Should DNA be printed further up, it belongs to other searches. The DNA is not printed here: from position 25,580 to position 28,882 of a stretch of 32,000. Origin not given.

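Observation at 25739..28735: Single 1,000-aa polypeptide that reads like an ATPase-dead Rad50/SbcC-type coiled-coil head fused to an intact Mre11/SbcD-type phosphoesterase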

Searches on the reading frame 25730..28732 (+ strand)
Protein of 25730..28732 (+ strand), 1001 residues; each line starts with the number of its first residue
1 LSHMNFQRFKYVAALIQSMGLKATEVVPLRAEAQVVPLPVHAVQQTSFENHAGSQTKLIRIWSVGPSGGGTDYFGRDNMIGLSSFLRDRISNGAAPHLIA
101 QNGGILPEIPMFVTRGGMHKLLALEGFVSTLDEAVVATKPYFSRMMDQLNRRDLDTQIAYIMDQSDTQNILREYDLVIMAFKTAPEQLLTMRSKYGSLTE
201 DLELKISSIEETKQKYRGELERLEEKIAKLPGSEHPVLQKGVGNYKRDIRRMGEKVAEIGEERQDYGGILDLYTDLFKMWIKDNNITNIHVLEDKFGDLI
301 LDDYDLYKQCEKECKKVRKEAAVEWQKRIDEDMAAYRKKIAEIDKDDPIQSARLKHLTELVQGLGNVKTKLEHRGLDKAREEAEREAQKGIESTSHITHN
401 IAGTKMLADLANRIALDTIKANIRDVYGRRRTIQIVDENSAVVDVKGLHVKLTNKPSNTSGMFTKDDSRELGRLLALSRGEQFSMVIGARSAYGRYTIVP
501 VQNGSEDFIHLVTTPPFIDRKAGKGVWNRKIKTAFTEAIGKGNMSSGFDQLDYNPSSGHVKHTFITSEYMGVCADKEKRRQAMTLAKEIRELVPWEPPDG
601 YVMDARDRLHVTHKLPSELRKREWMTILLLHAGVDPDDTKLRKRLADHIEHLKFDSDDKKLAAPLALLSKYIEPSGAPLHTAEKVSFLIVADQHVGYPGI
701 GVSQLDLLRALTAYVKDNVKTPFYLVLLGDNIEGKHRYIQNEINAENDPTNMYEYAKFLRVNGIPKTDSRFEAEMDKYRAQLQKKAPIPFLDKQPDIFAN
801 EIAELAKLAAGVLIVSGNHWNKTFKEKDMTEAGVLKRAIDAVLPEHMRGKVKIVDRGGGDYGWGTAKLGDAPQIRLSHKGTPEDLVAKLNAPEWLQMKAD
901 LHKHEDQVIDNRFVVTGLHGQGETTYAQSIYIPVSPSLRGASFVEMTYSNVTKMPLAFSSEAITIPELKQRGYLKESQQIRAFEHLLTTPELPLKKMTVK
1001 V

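Call 3: search_protein_families(library=pfam, proteins=[window:25730-28732:+], max_evalue=10)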
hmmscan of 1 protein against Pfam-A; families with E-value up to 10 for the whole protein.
window:25730-28732:+ (1001 aa): 8 families
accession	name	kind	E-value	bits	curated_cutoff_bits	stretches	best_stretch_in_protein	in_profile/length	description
PF07889.17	DUF1664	-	0.0032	18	34.6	1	191-260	39-107/124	Protein of unknown function (DUF1664)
PF05266.19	DUF724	-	0.027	14.8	38.4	1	142-265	51-176/188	Protein of unknown function (DUF724)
PF18186.6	SLATT_4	-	0.072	13.2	27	1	181-226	89-133/165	SMODS and SLOG-associating 2TM effector domain family 4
PF07926.17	TPR_MLP1_2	-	0.16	12.5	36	1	184-230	69-115/129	TPR/MLP1/MLP2-like protein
PF14932.11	HAUS-augmin3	-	0.35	10.7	29.4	1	306-396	52-147/260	HAUS augmin-like complex subunit 3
PF10046.14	BLOC1_2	-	0.53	11.1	33.4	1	164-230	12-77/96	Biogenesis of lysosome-related organelles complex-1 subunit 2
PF03938.19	OmpH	-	1.2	9.7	32.4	1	300-392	10-101/141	Outer membrane protein (OmpH-like)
PF17675.6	APG6_N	-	2.3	9.1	45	1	197-264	9-77/132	Apg6 coiled-coil region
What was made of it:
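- On Calcineurin-like metallophosphoesterase superfamily (C-terminal domain): The window protein has no hit even at E<=10 (call 3).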

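Call 4: search_protein_families(library=ncbifam, proteins=[window:25730-28732:+], max_evalue=10)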
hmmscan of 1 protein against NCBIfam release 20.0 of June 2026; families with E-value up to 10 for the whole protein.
window:25730-28732:+ (1001 aa): 2 families
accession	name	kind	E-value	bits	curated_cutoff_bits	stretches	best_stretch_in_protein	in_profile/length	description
NF045780.1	TrlF_fam_ATP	equivalog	0.085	11.5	350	1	205-395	474-671/944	TrlF family AAA-like ATPase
TIGR01808.1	CM_M_hiGC-arch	equivalog_domain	0.099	12.8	52.15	1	334-383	3-49/74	chorismate mutase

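Call 5: search_solved_structures(query=window:25730-28732:+, max_evalue=10, show_alignments=2)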
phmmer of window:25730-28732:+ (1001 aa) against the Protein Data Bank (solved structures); distinct sequences matched with E-value up to 10: 2.
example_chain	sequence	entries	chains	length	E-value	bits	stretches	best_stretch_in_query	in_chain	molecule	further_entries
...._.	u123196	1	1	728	1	10.4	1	150-261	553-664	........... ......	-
7tdz_r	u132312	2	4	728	1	10.4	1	150-261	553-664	Nup88A protein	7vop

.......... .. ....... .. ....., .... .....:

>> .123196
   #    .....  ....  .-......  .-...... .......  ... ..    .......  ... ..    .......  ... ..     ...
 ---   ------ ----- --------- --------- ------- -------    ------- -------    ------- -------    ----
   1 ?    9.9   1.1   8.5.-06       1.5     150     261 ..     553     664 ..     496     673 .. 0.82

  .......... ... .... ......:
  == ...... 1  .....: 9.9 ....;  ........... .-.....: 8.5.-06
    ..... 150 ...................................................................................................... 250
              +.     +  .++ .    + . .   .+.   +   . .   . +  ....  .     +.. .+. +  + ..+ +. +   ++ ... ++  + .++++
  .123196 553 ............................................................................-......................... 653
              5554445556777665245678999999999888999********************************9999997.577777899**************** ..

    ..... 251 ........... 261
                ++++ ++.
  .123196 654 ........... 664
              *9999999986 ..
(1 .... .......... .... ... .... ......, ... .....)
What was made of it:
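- The window protein itself gives no significant Pfam, NCBIfam or PDB sequence hit (calls 3-5).
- Tried and rejected: Pfam, NCBIfam and PDB searches with the window protein gave nothing but coiled-coil noise (calls 3-5).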

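Call 6: find_homologous_proteins(query=window:25730-28732:+, max_evalue=0.001)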
Query window:25730-28732:+ (1001 aa): 1 proteins with E <= 0.001 among 8000 candidates.
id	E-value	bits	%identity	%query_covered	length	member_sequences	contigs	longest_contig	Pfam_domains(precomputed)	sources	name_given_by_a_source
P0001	1.9e-149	518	34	94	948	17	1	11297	-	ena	-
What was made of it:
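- Tried and rejected: It found one homologue (call 6).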

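Call 12: find_encoding_contigs(protein=P0001, flank=10000, max_places=6)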
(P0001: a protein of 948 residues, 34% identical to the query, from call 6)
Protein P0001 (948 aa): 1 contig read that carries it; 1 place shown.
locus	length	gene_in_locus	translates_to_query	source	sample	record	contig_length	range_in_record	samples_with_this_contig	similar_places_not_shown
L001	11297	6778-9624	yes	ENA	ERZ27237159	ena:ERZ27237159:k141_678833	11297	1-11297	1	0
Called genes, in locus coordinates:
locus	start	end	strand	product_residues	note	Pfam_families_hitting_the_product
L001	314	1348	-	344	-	PF01208:URO-D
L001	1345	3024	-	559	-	PF01379:Porphobil_deam, PF03900:Porphobil_deamC, PF02602:HEM4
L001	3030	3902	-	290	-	PF00762:Ferrochelatase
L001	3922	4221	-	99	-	PF03992:ABM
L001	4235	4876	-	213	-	PF06778:Chlor_dismutase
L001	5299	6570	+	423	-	PF00270:DEAD, PF04851:ResIII (weak), PF00271:Helicase_C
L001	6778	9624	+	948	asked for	-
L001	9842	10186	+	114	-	PF03819:MazG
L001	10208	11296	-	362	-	?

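Call 16: find_related_loci(query=A1, collection=genome_contigs, flank=10000)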
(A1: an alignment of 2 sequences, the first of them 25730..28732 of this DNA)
Query A1 (1001 aa) in genome_contigs; peptide patterns used: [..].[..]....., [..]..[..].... (x = any residue, [..] = any of these).
55 stretches matched a pattern; 2 encode a relative of the query (tblastn E <= 1e-3); 2 distinct loci.
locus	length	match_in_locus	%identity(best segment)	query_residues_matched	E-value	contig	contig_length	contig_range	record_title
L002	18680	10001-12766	34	60-1001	1e-155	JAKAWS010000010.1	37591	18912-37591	MAG: Candidatus Micrarchaeota archaeon isolate YP4.bin78 NODE_1483_length_37591_cov_3.633915, whole genome shotgun seque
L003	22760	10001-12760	33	60-999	5e-151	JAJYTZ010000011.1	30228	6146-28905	MAG: Candidatus Micrarchaeota archaeon isolate DX2.bin58 NODE_1235_length_30228_cov_1.897478, whole genome shotgun seque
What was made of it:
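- Genome hits are in two Candidatus Micrarchaeota MAGs (call 16).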

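Call 22: find_related_loci(query=A1, collection=metagenome_contigs, flank=10000)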
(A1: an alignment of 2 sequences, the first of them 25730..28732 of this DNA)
Query A1 (1001 aa) in metagenome_contigs; peptide patterns used: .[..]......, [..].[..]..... (x = any residue, [..] = any of these).
46 stretches matched a pattern, but none encodes a relative of the query by tblastn (E <= 1e-3).

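Call 23: find_related_loci(query=A1, collection=viral_contigs, flank=5000)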
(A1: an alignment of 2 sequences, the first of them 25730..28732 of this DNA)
Query A1 (1001 aa) in viral_contigs; peptide patterns used: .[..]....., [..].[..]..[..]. (x = any residue, [..] = any of these).
103 stretches matched a pattern, but none encodes a relative of the query by tblastn (E <= 1e-3).
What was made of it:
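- Tried and rejected: The IMG/VR viral scan found no relative (call 23).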

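Call 27: search_protein_representatives(alignment_id=A1)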
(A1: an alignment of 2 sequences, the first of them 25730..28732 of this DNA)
Query: 2 sequences, 1012 profile positions. Proteins with E-value up to 0.001 (for the whole library): 73; up to 1e-10: 65; up to 1e-30: 41. The best 73 are listed.
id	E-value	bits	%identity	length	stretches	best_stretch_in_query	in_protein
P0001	0.0e+00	1818.3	-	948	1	24-1012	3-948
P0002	1.3e-234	798.0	-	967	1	47-1011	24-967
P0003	8.8e-226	768.8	-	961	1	29-999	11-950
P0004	2.5e-200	684.5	-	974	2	56-628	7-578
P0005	1.2e-165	569.8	-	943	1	59-1007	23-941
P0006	1.6e-162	559.4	-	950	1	56-1011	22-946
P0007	2.4e-162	558.8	-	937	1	58-996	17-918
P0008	1.8e-155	536.1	-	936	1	68-999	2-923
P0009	3.0e-140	485.6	-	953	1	61-999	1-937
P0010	2.6e-135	469.3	-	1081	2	5-662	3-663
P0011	1.7e-133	463.3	-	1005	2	432-987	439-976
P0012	1.6e-132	460.1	-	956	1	58-999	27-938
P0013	2.0e-131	456.4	-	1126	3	349-1010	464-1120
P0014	1.4e-125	437.1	-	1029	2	607-1006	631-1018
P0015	2.3e-125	436.4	-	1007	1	42-993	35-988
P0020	6.5e-106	372.0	-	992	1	60-1004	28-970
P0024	3.0e-93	330.0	-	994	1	57-999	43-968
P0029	1.4e-53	198.7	-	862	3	306-627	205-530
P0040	2.7e-34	134.9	-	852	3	57-215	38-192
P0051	6.9e-18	80.6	-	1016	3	631-965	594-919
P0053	1.4e-15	73.0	-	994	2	482-976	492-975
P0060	3.9e-11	58.3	-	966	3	59-229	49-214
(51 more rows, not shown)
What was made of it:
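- Checked: An exhaustive profile search found 73 representative clusters, 41 of them at E<1e-30 (call 27).
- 73 representative clusters, nearly all full length (call 27).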

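Call 30: search_solved_structures(query=A2, max_evalue=10, show_alignments=3)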
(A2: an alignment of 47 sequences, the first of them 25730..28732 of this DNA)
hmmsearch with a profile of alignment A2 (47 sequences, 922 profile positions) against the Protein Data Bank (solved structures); distinct sequences matched with E-value up to 10: 136 (the best 60 are shown).
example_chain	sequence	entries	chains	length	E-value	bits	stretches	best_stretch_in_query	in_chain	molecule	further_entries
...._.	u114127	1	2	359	0.00026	22.3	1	138-308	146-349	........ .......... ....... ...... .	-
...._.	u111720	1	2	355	0.00047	21.4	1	138-277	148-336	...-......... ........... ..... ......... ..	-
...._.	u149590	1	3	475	0.0026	19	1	135-217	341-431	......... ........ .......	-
8a3k_UNK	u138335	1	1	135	0.0031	18.7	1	192-311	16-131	sc-apCC-4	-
7wxz_A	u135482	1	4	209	0.0041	18.4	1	134-220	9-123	Spike protein S2'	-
9dni_A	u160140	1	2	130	0.0052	18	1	229-302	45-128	De novo designed IR agonist ""S2-F1-S1""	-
9r1k_A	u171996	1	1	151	0.0056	17.9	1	238-318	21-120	sc-apCC-4-A7F-1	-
6d03_E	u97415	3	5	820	0.0063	17.7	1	142-302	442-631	Reticulocyte binding protein 2, putative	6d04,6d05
7c53_A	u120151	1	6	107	0.0094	17.2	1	134-219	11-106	Spike protein S2',pan-CoVs inhibitor EK1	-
7rkc_A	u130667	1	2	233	0.021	16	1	218-334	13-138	D_3_633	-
9r1m_A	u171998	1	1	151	0.022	15.9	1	235-318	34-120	sc-apCC-4-LMF-1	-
6dlm_B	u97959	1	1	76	0.022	15.9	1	255-314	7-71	DHD127_B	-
4rfx_A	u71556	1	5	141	0.03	15.5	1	143-231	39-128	Dynactin subunit 1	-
6egc_A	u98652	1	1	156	0.032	15.4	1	165-316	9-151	SC_2L4HC2_23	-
6knb_A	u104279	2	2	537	0.034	15.3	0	601-656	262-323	DNA polymerase II small subunit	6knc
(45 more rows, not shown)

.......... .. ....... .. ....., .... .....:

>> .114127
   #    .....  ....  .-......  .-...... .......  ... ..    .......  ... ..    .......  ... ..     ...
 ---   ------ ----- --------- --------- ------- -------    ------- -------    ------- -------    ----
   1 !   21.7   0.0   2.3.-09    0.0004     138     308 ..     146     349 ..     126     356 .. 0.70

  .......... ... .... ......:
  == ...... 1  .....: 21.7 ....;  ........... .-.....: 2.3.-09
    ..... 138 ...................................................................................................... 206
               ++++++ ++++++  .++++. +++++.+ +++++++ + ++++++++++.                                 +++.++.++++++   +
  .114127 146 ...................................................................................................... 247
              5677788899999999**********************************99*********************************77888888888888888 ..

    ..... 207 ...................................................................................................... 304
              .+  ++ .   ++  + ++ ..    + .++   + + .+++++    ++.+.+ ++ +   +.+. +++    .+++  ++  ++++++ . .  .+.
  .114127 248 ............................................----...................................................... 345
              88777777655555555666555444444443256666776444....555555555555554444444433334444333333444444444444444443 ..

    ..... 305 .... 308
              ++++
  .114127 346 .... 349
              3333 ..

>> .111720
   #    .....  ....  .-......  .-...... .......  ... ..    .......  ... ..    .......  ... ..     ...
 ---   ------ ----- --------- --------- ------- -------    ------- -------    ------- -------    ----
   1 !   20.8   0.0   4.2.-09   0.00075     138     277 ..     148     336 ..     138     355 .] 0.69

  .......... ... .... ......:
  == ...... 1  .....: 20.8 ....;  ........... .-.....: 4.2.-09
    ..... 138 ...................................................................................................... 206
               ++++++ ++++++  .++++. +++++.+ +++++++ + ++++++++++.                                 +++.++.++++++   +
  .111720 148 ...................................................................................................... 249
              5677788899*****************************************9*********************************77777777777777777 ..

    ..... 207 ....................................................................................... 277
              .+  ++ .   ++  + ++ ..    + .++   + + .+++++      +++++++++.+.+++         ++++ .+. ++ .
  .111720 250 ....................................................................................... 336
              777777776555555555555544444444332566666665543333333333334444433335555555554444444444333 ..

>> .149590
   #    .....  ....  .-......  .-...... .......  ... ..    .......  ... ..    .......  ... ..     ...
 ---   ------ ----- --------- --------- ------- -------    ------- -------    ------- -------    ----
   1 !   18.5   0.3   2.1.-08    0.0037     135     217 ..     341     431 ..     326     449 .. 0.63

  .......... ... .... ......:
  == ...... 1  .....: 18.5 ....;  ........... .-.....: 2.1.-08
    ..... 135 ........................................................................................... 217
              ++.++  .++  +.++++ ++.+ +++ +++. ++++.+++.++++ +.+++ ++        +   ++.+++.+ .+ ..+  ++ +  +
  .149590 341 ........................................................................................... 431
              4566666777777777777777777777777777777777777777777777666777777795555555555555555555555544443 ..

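Call 31: search_protein_families(library=pfam, alignment_id=A2, max_evalue=0.01)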
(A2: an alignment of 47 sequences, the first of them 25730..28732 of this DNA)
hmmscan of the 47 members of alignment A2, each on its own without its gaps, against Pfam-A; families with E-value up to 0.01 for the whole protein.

A. member 1, window:25730-28732:+ (1001 aa): 1 family
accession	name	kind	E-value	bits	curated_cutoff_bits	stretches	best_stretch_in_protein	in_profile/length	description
PF07889.17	DUF1664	-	0.0032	18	34.6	0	191-260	39-107/124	Protein of unknown function (DUF1664)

B. families by the number of members that match (of 47 scanned): 6 families
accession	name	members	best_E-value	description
PF00149.33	Metallophos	15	1.2e-10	Calcineurin-like phosphoesterase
PF12850.12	Metallophos_2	11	1.1e-06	Calcineurin-like phosphoesterase superfamily domain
PF19220.6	Rod_CreS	1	0.003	Crescentin, rod domain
PF07889.17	DUF1664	1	0.0032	Protein of unknown function (DUF1664)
PF14362.11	DUF4407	1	0.0041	Domain of unknown function (DUF4407)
PF14282.11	FlxA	1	0.0098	FlxA-like protein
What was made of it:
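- On Calcineurin-like metallophosphoesterase superfamily (C-terminal domain): Among its homologues, 15 of 47 hit Metallophos (best E 1.2e-10) and 11 hit Metallophos_2 (call 31).
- Pfam Metallophos is hit by 15 of 47 members and Metallophos_2 by 11 (call 31).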

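Call 32: find_homologous_proteins(query=A2, max_evalue=0.001)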
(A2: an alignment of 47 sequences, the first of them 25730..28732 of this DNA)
Query A2 (47 sequences): 8000 candidates shared short words with the query, none scored E <= 0.001.
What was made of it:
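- Tried and rejected: The repeat with the 47-sequence alignment found nothing, probably because it was swamped by coiled-coil words (call 32).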

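Call 51: search_protein_families(library=padloc, alignment_id=A2, max_evalue=0.01)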
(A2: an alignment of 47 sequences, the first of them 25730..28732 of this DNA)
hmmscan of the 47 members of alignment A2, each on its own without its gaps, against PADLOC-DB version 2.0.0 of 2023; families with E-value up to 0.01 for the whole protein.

A. member 1, window:25730-28732:+ (1001 aa): 0 families

B. families by the number of members that match (of 47 scanned): 21 families
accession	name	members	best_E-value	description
PDLC03868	LmuB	3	9.5e-05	-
PDLC00647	ZorA3|ZorA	2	0.0055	MotA/ExbB/TolQ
PDLC00553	JetC2|JetC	2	0.0064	DUF3584 domain; MukB-like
PDLC00518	JetC1|JetC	1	1.4e-05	DUF3584 domain; MukB-like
PDLC00006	DruC1|DruC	1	8e-05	Unknown function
PDLC03859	LmuB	1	0.00035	-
PDLC02756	PbeC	1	0.00053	PbeC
PDLC02668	DndD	1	0.00082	DndD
PDLC00551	JetC2|JetC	1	0.00097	DUF3584 domain; MukB-like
PDLC03294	MTase_II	1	0.0011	Type II methyltransferase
PDLC00262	LmuB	1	0.0014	AAA ATPase domain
PDLC00517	JetC1|JetC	1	0.0015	DUF3584 domain; MukB-like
PDLC00519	JetC1|JetC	1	0.0022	DUF3584 domain; MukB-like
PDLC00650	ZorA3|ZorA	1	0.0028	MotA/ExbB/TolQ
PDLC01862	CARF3--CARF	1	0.003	-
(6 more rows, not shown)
